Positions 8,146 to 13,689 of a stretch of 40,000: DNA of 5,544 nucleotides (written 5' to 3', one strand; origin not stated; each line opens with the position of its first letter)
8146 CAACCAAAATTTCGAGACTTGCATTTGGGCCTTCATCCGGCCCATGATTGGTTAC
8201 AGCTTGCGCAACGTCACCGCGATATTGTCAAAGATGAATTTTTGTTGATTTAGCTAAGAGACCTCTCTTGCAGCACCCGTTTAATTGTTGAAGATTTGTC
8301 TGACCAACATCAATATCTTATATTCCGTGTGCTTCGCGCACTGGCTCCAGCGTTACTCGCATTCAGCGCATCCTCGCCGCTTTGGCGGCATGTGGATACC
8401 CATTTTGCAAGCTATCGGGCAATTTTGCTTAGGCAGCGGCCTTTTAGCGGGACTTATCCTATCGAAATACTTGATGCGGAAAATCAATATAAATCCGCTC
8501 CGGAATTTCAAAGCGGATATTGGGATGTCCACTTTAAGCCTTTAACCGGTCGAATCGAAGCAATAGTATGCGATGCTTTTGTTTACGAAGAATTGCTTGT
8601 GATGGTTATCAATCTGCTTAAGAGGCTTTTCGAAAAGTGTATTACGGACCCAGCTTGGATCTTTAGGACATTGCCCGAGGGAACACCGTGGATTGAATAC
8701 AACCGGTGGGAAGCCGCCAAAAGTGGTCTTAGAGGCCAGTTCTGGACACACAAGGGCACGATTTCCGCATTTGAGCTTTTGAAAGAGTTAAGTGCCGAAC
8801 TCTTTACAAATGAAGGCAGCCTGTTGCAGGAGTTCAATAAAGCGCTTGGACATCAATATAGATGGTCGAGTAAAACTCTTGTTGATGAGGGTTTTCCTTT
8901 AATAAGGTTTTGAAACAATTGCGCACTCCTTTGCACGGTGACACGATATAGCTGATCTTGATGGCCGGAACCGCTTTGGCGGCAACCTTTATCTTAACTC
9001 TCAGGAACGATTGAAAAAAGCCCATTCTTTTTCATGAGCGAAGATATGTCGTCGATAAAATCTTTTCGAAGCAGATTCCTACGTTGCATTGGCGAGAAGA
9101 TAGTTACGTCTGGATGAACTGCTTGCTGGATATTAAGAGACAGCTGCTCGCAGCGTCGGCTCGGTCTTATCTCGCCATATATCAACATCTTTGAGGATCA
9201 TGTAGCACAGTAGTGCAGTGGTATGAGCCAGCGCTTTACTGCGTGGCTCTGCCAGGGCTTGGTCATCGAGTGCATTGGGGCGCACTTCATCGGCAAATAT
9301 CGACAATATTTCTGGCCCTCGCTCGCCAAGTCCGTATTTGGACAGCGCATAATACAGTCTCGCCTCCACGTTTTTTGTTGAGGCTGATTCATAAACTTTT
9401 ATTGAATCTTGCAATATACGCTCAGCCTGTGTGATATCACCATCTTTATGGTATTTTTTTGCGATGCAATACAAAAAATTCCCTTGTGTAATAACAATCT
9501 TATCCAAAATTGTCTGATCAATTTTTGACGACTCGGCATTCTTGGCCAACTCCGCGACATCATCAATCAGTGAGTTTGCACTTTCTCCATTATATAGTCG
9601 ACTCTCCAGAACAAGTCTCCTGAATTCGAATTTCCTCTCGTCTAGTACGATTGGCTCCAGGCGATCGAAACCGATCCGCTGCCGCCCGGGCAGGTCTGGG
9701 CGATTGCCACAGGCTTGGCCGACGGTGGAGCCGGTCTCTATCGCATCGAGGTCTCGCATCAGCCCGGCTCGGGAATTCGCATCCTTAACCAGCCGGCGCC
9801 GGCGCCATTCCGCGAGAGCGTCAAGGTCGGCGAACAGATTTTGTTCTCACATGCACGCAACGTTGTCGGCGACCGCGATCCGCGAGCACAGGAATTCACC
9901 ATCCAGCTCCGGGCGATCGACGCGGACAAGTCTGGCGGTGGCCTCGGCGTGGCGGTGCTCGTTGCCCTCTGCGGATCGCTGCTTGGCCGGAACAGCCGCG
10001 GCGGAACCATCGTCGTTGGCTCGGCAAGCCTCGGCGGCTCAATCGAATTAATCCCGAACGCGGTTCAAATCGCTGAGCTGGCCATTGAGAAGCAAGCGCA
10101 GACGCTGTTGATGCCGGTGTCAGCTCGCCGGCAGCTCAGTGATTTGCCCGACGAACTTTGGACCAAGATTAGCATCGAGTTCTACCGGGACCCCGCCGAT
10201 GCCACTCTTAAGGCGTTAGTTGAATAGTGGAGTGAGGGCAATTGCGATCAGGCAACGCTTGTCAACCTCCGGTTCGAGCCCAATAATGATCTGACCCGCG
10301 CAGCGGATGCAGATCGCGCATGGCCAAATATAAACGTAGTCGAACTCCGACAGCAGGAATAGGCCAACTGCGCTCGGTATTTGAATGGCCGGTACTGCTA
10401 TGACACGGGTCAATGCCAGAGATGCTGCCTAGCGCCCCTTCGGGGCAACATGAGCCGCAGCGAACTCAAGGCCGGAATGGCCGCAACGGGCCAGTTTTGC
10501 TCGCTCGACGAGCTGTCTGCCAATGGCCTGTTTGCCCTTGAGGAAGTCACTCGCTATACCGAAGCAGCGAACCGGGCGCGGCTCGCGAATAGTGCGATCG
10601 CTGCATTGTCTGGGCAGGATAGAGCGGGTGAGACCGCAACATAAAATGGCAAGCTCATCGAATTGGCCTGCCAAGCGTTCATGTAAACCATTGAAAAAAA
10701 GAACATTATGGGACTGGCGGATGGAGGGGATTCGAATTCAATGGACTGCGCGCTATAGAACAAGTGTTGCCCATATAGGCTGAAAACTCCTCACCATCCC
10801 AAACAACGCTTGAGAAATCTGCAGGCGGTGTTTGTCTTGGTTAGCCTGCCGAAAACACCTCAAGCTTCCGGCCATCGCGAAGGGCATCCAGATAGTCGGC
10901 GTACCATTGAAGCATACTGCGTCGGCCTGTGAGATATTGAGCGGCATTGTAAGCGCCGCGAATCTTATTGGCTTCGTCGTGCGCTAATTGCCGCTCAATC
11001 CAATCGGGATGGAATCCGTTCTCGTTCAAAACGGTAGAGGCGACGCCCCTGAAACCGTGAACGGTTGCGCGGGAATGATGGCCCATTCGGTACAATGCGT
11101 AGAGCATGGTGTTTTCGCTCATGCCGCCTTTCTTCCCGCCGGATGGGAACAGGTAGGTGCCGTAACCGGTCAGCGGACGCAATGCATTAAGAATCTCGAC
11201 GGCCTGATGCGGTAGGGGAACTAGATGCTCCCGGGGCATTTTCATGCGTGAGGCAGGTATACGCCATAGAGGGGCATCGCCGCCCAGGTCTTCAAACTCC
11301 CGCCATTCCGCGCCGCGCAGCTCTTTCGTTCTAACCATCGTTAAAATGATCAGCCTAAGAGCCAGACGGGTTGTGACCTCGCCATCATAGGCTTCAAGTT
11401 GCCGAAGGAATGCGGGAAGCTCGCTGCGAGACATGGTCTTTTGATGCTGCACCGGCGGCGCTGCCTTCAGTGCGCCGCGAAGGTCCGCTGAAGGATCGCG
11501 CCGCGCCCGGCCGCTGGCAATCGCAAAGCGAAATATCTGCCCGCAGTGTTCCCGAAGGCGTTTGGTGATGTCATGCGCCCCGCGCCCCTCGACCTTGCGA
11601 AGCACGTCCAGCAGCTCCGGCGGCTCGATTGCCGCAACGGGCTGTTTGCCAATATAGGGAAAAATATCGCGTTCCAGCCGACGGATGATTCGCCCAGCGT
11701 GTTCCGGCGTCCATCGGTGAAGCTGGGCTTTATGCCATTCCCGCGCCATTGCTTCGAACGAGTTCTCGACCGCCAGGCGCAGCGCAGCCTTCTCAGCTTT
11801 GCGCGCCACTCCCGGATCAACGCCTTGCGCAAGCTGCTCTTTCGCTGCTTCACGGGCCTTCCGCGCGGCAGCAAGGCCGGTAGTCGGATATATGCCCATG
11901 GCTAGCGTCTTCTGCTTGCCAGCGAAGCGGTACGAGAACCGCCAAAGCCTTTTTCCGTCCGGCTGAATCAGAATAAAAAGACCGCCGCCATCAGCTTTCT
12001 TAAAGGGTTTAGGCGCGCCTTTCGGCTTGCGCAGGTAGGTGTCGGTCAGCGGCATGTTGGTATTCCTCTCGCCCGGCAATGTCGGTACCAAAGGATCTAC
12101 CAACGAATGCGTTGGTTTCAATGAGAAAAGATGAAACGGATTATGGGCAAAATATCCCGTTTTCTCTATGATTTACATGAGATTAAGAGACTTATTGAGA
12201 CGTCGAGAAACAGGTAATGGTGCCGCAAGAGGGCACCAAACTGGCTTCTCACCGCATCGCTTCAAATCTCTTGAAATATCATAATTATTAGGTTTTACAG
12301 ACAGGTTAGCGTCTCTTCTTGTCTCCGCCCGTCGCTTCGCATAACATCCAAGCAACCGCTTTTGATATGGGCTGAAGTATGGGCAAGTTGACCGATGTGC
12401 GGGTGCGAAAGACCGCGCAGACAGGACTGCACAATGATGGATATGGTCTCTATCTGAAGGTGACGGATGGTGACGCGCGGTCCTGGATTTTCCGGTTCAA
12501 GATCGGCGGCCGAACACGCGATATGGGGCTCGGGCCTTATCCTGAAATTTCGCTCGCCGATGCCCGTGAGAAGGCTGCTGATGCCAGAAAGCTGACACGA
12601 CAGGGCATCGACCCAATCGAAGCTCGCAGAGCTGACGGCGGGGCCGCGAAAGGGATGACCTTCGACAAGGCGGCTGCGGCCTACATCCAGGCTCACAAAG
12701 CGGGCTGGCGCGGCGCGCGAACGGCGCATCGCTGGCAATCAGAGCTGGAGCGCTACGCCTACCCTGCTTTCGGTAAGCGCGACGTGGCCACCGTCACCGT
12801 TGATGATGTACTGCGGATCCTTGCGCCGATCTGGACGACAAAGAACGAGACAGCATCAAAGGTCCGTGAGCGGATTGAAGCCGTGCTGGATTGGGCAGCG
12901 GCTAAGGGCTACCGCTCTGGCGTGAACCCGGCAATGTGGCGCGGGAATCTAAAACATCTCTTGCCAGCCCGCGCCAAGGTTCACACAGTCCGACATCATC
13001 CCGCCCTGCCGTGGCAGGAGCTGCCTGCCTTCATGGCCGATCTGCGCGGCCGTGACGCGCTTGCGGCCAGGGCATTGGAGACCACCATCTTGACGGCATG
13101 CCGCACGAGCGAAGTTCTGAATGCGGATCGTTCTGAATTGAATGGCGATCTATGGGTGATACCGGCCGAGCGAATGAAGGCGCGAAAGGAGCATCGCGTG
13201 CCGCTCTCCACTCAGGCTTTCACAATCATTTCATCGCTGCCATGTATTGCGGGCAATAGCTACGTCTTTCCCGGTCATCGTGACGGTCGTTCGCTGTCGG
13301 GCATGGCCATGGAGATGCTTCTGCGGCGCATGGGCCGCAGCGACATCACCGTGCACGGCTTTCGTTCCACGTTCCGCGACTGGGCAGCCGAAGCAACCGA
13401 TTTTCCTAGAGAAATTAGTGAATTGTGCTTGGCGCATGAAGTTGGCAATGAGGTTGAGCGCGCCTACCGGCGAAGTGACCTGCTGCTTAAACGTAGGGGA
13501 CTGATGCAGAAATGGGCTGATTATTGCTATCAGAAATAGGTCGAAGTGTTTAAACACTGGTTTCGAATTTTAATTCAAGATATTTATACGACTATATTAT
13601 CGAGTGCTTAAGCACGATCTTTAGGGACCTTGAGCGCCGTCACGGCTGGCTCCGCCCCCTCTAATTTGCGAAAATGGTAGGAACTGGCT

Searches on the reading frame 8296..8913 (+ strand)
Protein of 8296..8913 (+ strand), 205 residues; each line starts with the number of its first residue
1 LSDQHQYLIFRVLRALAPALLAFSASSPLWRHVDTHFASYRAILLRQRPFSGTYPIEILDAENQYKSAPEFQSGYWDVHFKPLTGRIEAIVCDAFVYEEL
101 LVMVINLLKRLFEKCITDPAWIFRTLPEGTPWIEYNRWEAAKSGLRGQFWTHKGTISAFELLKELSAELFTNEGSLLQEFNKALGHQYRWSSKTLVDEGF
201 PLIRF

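Call 8: search_protein_families(library=ncbifam, proteins=[window:8296-8913:+], max_evalue=0.001)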
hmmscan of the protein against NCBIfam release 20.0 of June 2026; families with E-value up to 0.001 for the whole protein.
window:8296-8913:+ (205 aa): 8 families
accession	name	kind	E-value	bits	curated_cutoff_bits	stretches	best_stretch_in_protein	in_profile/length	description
TIGR02050.1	gshA_cyan_rel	subfamily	3.3e-16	59.5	176.4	1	4-149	133-286/287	YbdK family carboxylate-amine ligase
NF010039.0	PRK13515.1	equivalog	4.3e-14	52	371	1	8-168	147-317/378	carboxylate-amine ligase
NF010043.0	PRK13517.1-3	equivalog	1.6e-12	47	409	1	10-168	153-321/381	glutamate--cysteine ligase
NF010041.0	PRK13517.1-1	subfamily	3.2e-12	46.4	332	1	12-165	146-309/368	glutamate--cysteine ligase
NF010042.0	PRK13517.1-2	equivalog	3.4e-11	42.6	427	1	9-150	149-298/376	glutamate--cysteine ligase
NF010044.0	PRK13517.1-4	equivalog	4.5e-11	42.4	437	1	9-146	149-294/372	glutamate--cysteine ligase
NF010040.1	PRK13516.1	equivalog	6.1e-11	42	425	1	9-152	148-297/369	YbdK family carboxylate-amine ligase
NF010045.0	PRK13518.1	equivalog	0.00025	20.1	395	1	12-53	154-195/360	glutamate--cysteine ligase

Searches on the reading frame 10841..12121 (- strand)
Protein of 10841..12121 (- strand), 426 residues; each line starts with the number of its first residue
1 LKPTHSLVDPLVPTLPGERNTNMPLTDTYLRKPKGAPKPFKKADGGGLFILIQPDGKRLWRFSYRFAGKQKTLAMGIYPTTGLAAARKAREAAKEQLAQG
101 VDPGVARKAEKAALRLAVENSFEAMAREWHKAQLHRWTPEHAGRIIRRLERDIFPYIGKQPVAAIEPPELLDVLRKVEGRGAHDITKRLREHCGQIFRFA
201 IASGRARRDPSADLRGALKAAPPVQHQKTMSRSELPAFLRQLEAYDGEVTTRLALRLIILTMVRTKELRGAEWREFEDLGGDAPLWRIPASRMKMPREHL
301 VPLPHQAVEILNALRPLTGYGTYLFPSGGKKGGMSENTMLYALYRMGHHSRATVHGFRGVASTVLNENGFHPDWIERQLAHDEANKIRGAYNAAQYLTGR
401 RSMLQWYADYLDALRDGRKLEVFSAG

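Call 8: search_protein_families(library=ncbifam, proteins=[window:10841-12121:-], max_evalue=0.001)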
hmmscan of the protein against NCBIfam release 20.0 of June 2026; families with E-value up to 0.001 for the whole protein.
window:10841-12121:- (426 aa): 1 family
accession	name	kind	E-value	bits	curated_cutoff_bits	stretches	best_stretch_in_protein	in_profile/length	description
NF007246.0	PRK09692.1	domain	2.5e-71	240.4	434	1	23-418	6-400/413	integrase domain-containing protein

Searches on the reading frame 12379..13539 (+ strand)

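Call 8: search_protein_families(library=ncbifam, proteins=[window:12379-13539:+], max_evalue=0.001)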
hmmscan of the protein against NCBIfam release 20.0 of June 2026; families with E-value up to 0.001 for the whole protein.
window:12379-13539:+ (386 aa): 1 family
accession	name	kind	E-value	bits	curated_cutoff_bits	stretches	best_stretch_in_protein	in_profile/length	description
NF007246.0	PRK09692.1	domain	2.4e-41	141.7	434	1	17-383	25-393/413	integrase domain-containing protein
